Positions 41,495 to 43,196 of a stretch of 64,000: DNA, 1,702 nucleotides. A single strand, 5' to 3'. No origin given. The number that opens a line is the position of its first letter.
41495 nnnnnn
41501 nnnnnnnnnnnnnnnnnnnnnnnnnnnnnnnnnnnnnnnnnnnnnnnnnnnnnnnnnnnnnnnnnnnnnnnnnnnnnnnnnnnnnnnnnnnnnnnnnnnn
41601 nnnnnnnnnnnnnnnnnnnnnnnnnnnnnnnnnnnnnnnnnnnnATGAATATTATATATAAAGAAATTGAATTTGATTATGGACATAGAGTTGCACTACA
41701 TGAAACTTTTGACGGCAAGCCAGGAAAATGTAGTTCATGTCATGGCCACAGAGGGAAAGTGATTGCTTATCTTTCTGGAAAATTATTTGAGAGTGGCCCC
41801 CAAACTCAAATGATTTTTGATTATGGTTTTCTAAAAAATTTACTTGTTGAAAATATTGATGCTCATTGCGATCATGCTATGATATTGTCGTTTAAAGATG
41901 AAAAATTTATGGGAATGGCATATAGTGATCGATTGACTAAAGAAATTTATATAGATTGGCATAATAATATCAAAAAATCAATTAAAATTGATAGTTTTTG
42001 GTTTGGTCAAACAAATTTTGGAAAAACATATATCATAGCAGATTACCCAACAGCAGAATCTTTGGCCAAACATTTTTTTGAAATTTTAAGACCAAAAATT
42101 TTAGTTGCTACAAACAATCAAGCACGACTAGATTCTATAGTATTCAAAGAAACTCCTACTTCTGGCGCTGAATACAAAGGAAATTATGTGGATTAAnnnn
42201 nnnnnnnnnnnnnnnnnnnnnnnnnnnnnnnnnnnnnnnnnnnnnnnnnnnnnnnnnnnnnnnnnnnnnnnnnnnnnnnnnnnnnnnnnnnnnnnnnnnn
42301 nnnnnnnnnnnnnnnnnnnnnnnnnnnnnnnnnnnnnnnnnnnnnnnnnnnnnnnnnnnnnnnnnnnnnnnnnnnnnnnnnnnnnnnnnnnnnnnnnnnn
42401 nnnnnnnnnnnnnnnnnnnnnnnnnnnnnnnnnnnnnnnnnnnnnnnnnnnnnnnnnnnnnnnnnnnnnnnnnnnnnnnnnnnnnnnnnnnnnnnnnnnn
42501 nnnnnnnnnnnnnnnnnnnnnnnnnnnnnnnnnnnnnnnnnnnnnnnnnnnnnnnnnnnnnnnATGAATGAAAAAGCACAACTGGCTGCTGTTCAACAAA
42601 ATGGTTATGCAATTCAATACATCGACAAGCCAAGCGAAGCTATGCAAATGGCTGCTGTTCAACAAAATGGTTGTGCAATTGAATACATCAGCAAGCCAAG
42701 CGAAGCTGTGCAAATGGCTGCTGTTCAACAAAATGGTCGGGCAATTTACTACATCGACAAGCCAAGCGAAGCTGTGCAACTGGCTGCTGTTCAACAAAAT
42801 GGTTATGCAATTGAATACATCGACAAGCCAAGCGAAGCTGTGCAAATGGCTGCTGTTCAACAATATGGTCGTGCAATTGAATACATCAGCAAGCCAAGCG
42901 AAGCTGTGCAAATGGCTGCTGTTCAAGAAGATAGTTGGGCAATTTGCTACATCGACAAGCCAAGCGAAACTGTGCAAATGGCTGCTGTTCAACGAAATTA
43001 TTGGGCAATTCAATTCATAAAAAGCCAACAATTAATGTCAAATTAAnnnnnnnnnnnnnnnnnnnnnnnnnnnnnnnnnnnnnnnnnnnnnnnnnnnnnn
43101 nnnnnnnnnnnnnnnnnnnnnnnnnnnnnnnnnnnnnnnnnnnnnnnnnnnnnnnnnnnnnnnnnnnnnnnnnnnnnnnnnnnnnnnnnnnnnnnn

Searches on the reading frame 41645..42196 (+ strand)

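Call 9: search_protein_families(library=pfam, proteins=[window:41645-42196:+], max_evalue=0.001)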
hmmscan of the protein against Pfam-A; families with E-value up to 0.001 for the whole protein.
window:41645-42196:+ (183 aa): 1 family
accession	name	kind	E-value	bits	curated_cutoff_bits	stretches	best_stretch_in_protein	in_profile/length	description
PF01242.24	PTPS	-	4.3e-25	88.5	22.4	1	4-179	2-120/121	6-pyruvoyl tetrahydropterin synthase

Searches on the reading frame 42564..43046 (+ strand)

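Call 29: search_protein_families(library=pfam, proteins=[window:42564-43046:+], max_evalue=0.001)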
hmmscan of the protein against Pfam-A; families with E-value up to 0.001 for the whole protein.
window:42564-43046:+ (160 aa): 3 families
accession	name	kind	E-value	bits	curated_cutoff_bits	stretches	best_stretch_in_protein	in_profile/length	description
PF13475.11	DUF4116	-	4.1e-24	84.3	24.9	0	29-44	31-46/49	Domain of unknown function (DUF4116)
PF10357.16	WH_KIN17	-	0.00019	21.8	25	0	11-34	75-98/119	KIN17 WH-like domain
PF02762.20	Cbl_N3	-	0.00071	19.8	25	0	106-140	20-55/86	CBL proto-oncogene N-terminus, SH2-like domain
